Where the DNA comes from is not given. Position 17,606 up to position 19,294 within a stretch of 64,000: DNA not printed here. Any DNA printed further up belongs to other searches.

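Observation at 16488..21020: Three adjacent PEP-CTERM-anchored predicted phosphoesterases (phytase-like, EEP, choice-of-anchor-I/alkaline-phosphatase-like)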

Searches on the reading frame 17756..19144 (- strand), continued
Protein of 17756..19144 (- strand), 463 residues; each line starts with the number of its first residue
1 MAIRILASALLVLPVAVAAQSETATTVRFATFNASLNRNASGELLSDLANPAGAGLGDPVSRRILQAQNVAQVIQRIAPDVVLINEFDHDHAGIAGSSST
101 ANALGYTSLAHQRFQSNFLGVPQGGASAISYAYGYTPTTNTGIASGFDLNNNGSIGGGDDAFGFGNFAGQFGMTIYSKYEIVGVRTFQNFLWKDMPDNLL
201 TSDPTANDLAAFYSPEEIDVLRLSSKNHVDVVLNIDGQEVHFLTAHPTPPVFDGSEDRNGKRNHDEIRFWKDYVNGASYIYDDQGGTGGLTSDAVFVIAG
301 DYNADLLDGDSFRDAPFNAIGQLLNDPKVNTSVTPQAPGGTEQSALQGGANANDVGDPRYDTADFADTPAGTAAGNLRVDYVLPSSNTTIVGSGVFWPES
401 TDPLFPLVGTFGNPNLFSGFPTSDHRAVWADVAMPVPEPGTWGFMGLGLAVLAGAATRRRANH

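Call 29: find_related_loci(query=A1, collection=genome_contigs, flank=10000)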
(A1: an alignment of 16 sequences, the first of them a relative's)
Query A1 (463 aa) in genome_contigs; peptide patterns used: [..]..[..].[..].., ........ (x = any residue, [..] = any of these).
599 stretches matched a pattern (row limit reached: there are more); 544 encode a relative of the query (tblastn E <= 1e-3); the best 80 are kept; 80 distinct loci.
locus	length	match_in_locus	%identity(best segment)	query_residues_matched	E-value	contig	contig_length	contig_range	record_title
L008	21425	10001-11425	63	4-461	0e+0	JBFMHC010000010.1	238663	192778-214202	MAG: Pseudomonadota bacterium isolate MAG313 MAG313_10, whole genome shotgun sequence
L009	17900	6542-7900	65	27-461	6e-178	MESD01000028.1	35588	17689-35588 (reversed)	MAG: Burkholderiales bacterium RIFCSPHIGHO2_12_FULL_69_20 rifcsphigho2_12_scaffold_1340, whole genome shotgun sequence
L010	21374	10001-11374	62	2-442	2e-177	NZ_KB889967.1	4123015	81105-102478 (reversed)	Methyloversatilis thermotolerans strain 3t A3Q7DRAFT_scaffold1.1, whole genome shotgun sequence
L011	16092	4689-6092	61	1-460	1e-176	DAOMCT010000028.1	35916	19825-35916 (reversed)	MAG TPA_asm: Thiobacillus sp. isolate AMR_MDS_5073 NODE_509_length_35916_cov_65.988093, whole genome shotgun sequence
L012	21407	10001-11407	62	2-460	4e-173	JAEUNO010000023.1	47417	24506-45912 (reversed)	MAG: Methyloversatilis sp. isolate new MAG-175 k141_1288160, whole genome shotgun sequence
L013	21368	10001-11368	60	8-439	1e-170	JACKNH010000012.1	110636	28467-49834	MAG: Gammaproteobacteria bacterium isolate HK-STAS-PROT-139 HK-STAS-PROT-139_12, whole genome shotgun sequence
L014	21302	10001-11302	63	26-452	8e-169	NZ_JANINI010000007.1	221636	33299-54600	Methyloversatilis sp. XJ19-49 Scaffold7, whole genome shotgun sequence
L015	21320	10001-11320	63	24-452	5e-177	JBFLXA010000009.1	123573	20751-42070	MAG: Pseudomonadota bacterium isolate MAG046 MAG046_9, whole genome shotgun sequence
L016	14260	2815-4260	58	11-459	1e-162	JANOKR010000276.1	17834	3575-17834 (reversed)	MAG: Betaproteobacteria bacterium isolate VAR_45_metabat_79 VAR_45_k141_2082007, whole genome shotgun sequence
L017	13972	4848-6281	59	6-459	4e-162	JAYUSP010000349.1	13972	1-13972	MAG: Betaproteobacteria bacterium isolate GL117_UP_metabat_65_sub GL117_UP_metabat_65_sub_348, whole genome shotgun sequ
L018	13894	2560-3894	59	4-431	4e-160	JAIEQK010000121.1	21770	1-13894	MAG: Gammaproteobacteria bacterium isolate co.spades.DASTOOL.2.5kb_146 c_000000437860, whole genome shotgun sequence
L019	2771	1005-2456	56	11-452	2e-163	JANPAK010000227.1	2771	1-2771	MAG: Variovorax sp. isolate VAR_79_metabat_250 VAR_79_k141_3157264, whole genome shotgun sequence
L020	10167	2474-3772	58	27-435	2e-147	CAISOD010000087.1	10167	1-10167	MAG: uncultured Gammaproteobacteria bacterium isolate Loclat_bin-11825 genome assembly, contig: bin-11825:087/313, whole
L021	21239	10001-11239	54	6-440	3e-141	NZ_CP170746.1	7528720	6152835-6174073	Chlorogloeopsis fritschii PCC 6912 chromosome, complete genome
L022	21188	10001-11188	55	23-440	3e-140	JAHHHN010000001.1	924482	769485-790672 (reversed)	MAG: Mojavia pulchra JT2-VF2 scaffold_11_c1, whole genome shotgun sequence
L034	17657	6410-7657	53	23-456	2e-134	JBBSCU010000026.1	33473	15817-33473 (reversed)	MAG: Chroococcales cyanobacterium isolate metawrap_la6_45 metawrap_la6_45_K_178309_L_33473_cov_42.6501, whole genome sho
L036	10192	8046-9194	54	26-440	3e-134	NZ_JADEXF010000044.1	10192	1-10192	Nostoc cf. edaphicum LEGE 07299 NODE_190_length_10192_cov_3.07859, whole genome shotgun sequence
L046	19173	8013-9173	54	23-434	3e-132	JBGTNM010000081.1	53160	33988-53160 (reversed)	MAG: Microcystaceae cyanobacterium isolate JTS-RE388 k141_6315332, whole genome shotgun sequence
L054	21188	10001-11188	53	23-446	9e-132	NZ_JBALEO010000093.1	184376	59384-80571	MAG: Nostoc sp. isolate P8219 bin 29 NODE_35_length_184376_cov_68.043727, whole genome shotgun sequence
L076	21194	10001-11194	52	23-440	3e-129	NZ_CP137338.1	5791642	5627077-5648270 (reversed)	Altericista sp. CCNU0014 chromosome, complete genome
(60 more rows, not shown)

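Call 39: predict_structure(alignment_id=A1)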
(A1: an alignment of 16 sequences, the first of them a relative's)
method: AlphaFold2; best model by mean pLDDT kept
length: 463 residues; sequences in the alignment: 16
mean_pLDDT: 68.1   pTM: 0.75
mean pLDDT of the five models: 68.1, 64.8, 64.6, 63.8, 62.0
residues with pLDDT >= 90: 67; 70-90: 164; 50-70: 131; < 50: 101
segments of 3 or more residues with pLDDT < 50: 1-21, 156-158, 203-206, 249-259, 304-314, 336-356, 362-379, 418-423
pLDDT, mean of each block of 10 residues (from residue 1): 36 42 82 66 81 83 84 91 79 65 66 90 86 78 51 52 58 86 84 72 50 58 68 91 72 45 75 92 88 90 52 54 83 56 42 50 40 37 87 76 70 49 64 76 67 70 57
secondary structure, 60 per line:
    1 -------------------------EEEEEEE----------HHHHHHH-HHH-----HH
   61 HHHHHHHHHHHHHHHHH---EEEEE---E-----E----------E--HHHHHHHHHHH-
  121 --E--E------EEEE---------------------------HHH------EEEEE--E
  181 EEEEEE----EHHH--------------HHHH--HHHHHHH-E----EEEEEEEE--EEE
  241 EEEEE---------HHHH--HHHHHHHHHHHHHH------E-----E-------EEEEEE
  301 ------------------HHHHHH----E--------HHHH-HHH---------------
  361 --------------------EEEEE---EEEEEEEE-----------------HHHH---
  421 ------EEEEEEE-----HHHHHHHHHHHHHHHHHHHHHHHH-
elements in order: E26-32 H43-49 H59-77 E81-85 H109-119 E133-136 E173-177 E180-186 H209-212 H215-221 E228-235 E238-245 H255-258 H261-274 E295-300 H319-324 H338-341 E381-385 E389-396 H414-417 E427-433 H439-462

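Call 43: fold_search(model_id=the predicted structure, library=pdb)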
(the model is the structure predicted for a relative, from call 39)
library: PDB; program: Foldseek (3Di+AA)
matches with E <= 10: 396; with E <= 0.001: 158
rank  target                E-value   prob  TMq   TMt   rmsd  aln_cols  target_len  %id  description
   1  4ruw                  7.5e-10  1.00  0.39  0.46   8.2       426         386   15  The crystal structure of endonuclease/exonuclease/phosphatase from Beutenbergia cavernae DSM 12333 (released 2014-12-24)
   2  6rvz                  3.8e-08  1.00  0.36  0.46  11.3       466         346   12  Crystal structure of ANGEL2, a 2',3'-cyclic phosphatase, in complex with adenosine-2',3'-vanadate (released 2020-05-20)
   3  6ca4_B                7.7e-08  1.00  0.36  0.64   8.4       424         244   12  Crystal structure of humanized D. rerio TDP2 by 14 mutations (released 2018-05-02)
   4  5ht2_A                9.8e-08  1.00  0.35  0.60   8.9       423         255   11  Mouse Tdp2 reaction product (5'-phosphorylated DNA)-Mg2+ complex with 1-N6-etheno-adenine (released 2016-04-27)
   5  6ca4_C                1.1e-07  1.00  0.35  0.66   7.6       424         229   12  Crystal structure of humanized D. rerio TDP2 by 14 mutations (released 2018-05-02)
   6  3teb_B                1.1e-07  1.00  0.38  0.60   7.0       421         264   12  endonuclease/exonuclease/phosphatase family protein from Leptotrichia buccalis C-1013-b (released 2011-08-31)
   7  8j2f_A                1.3e-07  1.00  0.35  0.41  16.1       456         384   13  Human neutral shpingomyelinase (released 2023-12-06)
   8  4f1h_B                1.6e-07  1.00  0.35  0.59   9.2       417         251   12  Crystal structure of TDP2 from Danio rerio complexed with a single strand DNA (released 2012-10-31)
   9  3teb_A                1.6e-07  1.00  0.34  0.56   9.4       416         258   12  endonuclease/exonuclease/phosphatase family protein from Leptotrichia buccalis C-1013-b (released 2011-08-31)
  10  4gew                  1.6e-07  1.00  0.34  0.46  10.5       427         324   13  Crystal structure of TDP2 from C. elegans (released 2012-10-31)
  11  6ca4_A                1.7e-07  1.00  0.34  0.60   8.8       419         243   13  Crystal structure of humanized D. rerio TDP2 by 14 mutations (released 2018-05-02)
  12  5inm_B                1.8e-07  1.00  0.34  0.59   8.9       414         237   12  Mouse Tdp2 protein, apo state with variable DNA-binding grasp conformations (released 2016-04-27)
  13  5tvq_A                1.8e-07  1.00  0.34  0.58   9.7       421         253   12  Mouse Tdp2 catalytic domain bound to SUMO2 (released 2017-09-27)
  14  4gyz_C                1.9e-07  1.00  0.36  0.64   9.2       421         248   11  Mus Musculus Tdp2 Bound to dAMP and Mg2+ (released 2012-10-31)
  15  4fpv_B                1.9e-07  1.00  0.35  0.59   8.4       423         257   12  Crystal structure of D. rerio TDP2 complexed with single strand DNA product (released 2012-10-31)
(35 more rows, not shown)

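Call 67: find_encoding_contigs(protein=P0090, flank=8000, max_places=1)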
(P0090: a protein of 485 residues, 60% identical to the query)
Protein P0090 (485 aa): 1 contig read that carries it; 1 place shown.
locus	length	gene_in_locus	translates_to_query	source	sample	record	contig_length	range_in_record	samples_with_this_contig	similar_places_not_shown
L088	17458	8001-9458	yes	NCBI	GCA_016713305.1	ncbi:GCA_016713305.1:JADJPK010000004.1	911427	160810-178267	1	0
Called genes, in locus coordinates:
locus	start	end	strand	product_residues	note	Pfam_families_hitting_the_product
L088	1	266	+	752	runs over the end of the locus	PF00989:PAS, PF08448:PAS_4, PF13426:PAS_9, PF00990:GGDEF, PF00563:EAL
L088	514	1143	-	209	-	PF04862:DUF642, PF07589:PEP_exosort_dom (weak)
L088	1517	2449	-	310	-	PF14339:DUF4394, PF07589:PEP_exosort_dom (weak)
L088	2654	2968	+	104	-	-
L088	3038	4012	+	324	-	PF03401:TctC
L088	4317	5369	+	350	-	PF03480:DctP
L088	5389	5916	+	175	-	PF04290:DctQ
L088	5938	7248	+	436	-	PF06808:DctM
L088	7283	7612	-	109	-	-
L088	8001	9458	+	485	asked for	PF03372:Exo_endo_phos, PF07589:PEP_exosort_dom (weak)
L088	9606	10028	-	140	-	-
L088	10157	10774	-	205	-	-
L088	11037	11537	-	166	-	-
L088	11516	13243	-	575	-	-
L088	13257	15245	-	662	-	PF13472:Lipase_GDSL_2 (faint)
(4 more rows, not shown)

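Call 68: find_encoding_contigs(protein=P0120, flank=8000, max_places=1)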
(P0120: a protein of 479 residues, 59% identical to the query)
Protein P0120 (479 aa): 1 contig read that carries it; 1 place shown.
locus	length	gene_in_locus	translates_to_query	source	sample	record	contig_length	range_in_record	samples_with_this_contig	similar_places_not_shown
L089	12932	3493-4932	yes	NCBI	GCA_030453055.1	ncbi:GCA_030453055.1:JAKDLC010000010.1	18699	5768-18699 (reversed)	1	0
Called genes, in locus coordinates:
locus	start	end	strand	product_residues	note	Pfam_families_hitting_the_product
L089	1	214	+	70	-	?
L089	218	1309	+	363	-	PF01926:MMR_HSR1, PF02421:FeoB_N (weak), PF06071:YchF-GTPase_C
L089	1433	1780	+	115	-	-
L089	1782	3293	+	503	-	PF00264:Tyrosinase, PF04151:PPC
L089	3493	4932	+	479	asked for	PF03372:Exo_endo_phos, PF07589:PEP_exosort_dom (weak)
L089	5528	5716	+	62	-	-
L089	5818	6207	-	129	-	PF13744:HTH_37, PF01381:HTH_3, PF13560:HTH_31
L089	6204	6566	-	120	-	PF05973:Gp49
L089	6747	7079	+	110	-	-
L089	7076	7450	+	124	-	-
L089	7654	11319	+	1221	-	PF18327:PRODH, PF14850:Pro_dh-DNA_bdg, PF01619:Pro_dh, PF00171:Aldedh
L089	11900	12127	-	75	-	-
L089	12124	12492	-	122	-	PF07332:Phage_holin_3_6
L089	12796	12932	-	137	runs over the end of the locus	PF05957:DUF883 (weak), PF19029:DUF883_C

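Call 69: find_encoding_contigs(protein=P0005, flank=8000, max_places=1)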
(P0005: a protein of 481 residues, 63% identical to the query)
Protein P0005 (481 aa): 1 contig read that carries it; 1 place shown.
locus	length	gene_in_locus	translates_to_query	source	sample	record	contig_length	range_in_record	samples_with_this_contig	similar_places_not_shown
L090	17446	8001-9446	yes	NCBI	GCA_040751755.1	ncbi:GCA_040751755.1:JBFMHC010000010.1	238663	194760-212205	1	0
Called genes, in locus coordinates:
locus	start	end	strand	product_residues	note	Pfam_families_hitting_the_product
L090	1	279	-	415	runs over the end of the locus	-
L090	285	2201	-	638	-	PF08668:HDOD, PF00990:GGDEF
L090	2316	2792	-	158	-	PF21157:DksA_N, PF01258:zf-dskA_traR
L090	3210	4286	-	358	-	PF04204:HTS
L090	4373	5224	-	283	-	-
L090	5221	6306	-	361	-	PF02492:cobW, PF07683:CobW_C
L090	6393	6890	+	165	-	PF13682:CZB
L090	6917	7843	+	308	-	PF16881:LIAS_N, PF04055:Radical_SAM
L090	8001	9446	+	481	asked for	PF03372:Exo_endo_phos, PF07589:PEP_exosort_dom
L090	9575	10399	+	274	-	PF02673:BacA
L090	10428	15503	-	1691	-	PF26379:FimL_2nd, PF27543:FimL_C, PF01627:Hpt, PF02518:HATPase_c, PF01584:CheW, PF00072:Response_reg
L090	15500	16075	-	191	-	PF01627:Hpt (weak)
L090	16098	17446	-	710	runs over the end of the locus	PF13675:PilJ, PF00015:MCPsignal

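Call 71: search_protein_families(library=pfam, proteins=[L046:7968-17108:+, L022:9995-18589:+, L034:491-6217:+], max_evalue=0.00001)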
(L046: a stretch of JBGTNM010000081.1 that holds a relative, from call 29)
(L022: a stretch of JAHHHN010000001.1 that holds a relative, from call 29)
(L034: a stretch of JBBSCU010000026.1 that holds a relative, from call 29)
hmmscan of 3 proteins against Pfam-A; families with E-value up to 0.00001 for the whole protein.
L046:7968-17108:+ (3046 aa): 8 families
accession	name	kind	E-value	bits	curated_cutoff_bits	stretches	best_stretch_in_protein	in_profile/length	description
PF22494.2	choice_anch_I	-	3.1e-143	478.6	32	2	2535-2796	228-489/489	Choice-of-anchor I domain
PF13449.12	Phytase-like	-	1.6e-138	461.8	27.6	2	434-747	1-284/284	Esterase-like activity of phytase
PF02333.21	Phytase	-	1.7e-77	261.4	21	1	791-1129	47-356/375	Phytase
PF09423.15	PhoD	-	7.3e-48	163.9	27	1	1260-1566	14-299/343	PhoD-like phosphatase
PF03372.29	Exo_endo_phos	-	7.5e-27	94.9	24.5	1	24-393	2-225/225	Endonuclease/Exonuclease/phosphatase family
PF16655.11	PhoD_N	-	3.4e-16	60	30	1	1153-1235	2-90/90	PhoD-like phosphatase, N-terminal domain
PF13448.11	DUF4114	-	1.4e-14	55.2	27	1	2975-3043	3-84/85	Domain of unknown function (DUF4114)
PF16656.11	Pur_ac_phosph_N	-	1.1e-06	29.5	30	1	1156-1235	8-93/93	Purple acid Phosphatase, N-terminal domain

L022:9995-18589:+ (2864 aa): 5 families
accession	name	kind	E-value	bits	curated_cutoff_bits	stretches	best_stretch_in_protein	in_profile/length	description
PF13449.12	Phytase-like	-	3.1e-199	661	27.6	4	431-760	2-284/284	Esterase-like activity of phytase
PF03009.23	GDPD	-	1.9e-94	316.8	23.6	2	1756-2090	1-244/244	Glycerophosphoryl diester phosphodiesterase family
PF02333.21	Phytase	-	1.8e-85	287.6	21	1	767-1162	11-370/375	Phytase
PF03372.29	Exo_endo_phos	-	7.8e-28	98.1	24.5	1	30-383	13-225/225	Endonuclease/Exonuclease/phosphatase family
PF13448.11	DUF4114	-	2.8e-16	60.7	27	1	2786-2860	1-83/85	Domain of unknown function (DUF4114)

L034:491-6217:+ (1908 aa): 8 families
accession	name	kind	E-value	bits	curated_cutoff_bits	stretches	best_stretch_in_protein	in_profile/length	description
PF22494.2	choice_anch_I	-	6.7e-132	441.2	32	1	454-927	12-489/489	Choice-of-anchor I domain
PF05345.18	He_PIG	-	1.8e-12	47.9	24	1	1618-1705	2-96/96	Putative Ig domain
PF17963.7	Big_9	-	2.9e-12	47.7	23.6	1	1510-1610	1-89/89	Bacterial Ig domain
PF19580.5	Exo_endo_phos_3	-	9.6e-11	41.7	27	1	1332-1490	112-268/311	Endonuclease/Exonuclease/phosphatase family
PF03372.29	Exo_endo_phos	-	4e-10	40.2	24.5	1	1206-1476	1-207/225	Endonuclease/Exonuclease/phosphatase family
PF17803.7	Cadherin_4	-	1.2e-09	38.9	25.1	1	1509-1573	10-71/71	Bacterial cadherin-like domain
PF03160.20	Calx-beta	-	1.1e-07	32.3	27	0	219-327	8-119/119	Calx-beta domain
PF19403.5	SpaA_2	-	8.4e-06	26.7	25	0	325-385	1-62/96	Prealbumin-like fold domain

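Call 86: search_protein_families(library=pfam, proteins=[L076:2281-8916:-, L054:5134-9885:+, L036:3235-7923:+, L076:9995-19039:+], max_evalue=0.00001)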
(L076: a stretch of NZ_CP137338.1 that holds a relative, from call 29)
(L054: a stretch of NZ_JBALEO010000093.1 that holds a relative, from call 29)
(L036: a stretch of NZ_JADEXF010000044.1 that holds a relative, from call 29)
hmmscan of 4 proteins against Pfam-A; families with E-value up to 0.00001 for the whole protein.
L076:2281-8916:- (2211 aa): 4 families
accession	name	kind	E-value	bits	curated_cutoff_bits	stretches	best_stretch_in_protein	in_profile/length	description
PF22494.2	choice_anch_I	-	1.1e-137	460.3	32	1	340-821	11-489/489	Choice-of-anchor I domain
PF02872.23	5_nucleotid_C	-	2.6e-24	86.6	23.6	1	1773-1970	3-154/158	5'-nucleotidase, C-terminal domain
PF03372.29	Exo_endo_phos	-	3.6e-08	33.9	24.5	1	1097-1390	3-225/225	Endonuclease/Exonuclease/phosphatase family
PF19580.5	Exo_endo_phos_3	-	1.2e-06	28.2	27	0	1279-1371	161-258/311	Endonuclease/Exonuclease/phosphatase family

L054:5134-9885:+ (1583 aa): 5 families
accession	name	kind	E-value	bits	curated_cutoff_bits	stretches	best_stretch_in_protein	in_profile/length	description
PF22494.2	choice_anch_I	-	4.3e-140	468.2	32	1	240-722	11-489/489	Choice-of-anchor I domain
PF05345.18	He_PIG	-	2e-15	57.5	24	1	1306-1393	2-96/96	Putative Ig domain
PF19580.5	Exo_endo_phos_3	-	2.3e-12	47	27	1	1126-1284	113-269/311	Endonuclease/Exonuclease/phosphatase family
PF03372.29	Exo_endo_phos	-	5.9e-12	46.2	24.5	1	999-1270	1-207/225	Endonuclease/Exonuclease/phosphatase family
PF00353.25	HemolysinCabind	-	2.3e-06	27.9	23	0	1445-1480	1-36/36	RTX calcium-binding nonapeptide repeat (4 copies)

L036:3235-7923:+ (1562 aa): 4 families
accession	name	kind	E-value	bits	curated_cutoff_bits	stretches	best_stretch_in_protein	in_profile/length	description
PF22494.2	choice_anch_I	-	4.4e-140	468.2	32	1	226-701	13-489/489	Choice-of-anchor I domain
PF03372.29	Exo_endo_phos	-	5.9e-13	49.5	24.5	1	978-1249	1-207/225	Endonuclease/Exonuclease/phosphatase family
PF19580.5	Exo_endo_phos_3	-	4.4e-12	46.1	27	1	1105-1263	113-269/311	Endonuclease/Exonuclease/phosphatase family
PF00353.25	HemolysinCabind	-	1.8e-08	34.6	23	0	1434-1464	2-32/36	RTX calcium-binding nonapeptide repeat (4 copies)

L076:9995-19039:+ (3014 aa): 5 families
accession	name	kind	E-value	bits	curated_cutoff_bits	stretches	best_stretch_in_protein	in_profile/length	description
PF13449.12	Phytase-like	-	3.4e-194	644.5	27.6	4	433-759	2-284/284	Esterase-like activity of phytase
PF03009.23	GDPD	-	7.1e-92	308.4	23.6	2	1755-2093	1-244/244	Glycerophosphoryl diester phosphodiesterase family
PF02333.21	Phytase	-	1.1e-84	285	21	1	799-1156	46-370/375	Phytase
PF03372.29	Exo_endo_phos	-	4.1e-29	102.3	24.5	1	30-385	13-225/225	Endonuclease/Exonuclease/phosphatase family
PF03160.20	Calx-beta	-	5.1e-09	36.6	27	1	2689-2799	6-119/119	Calx-beta domain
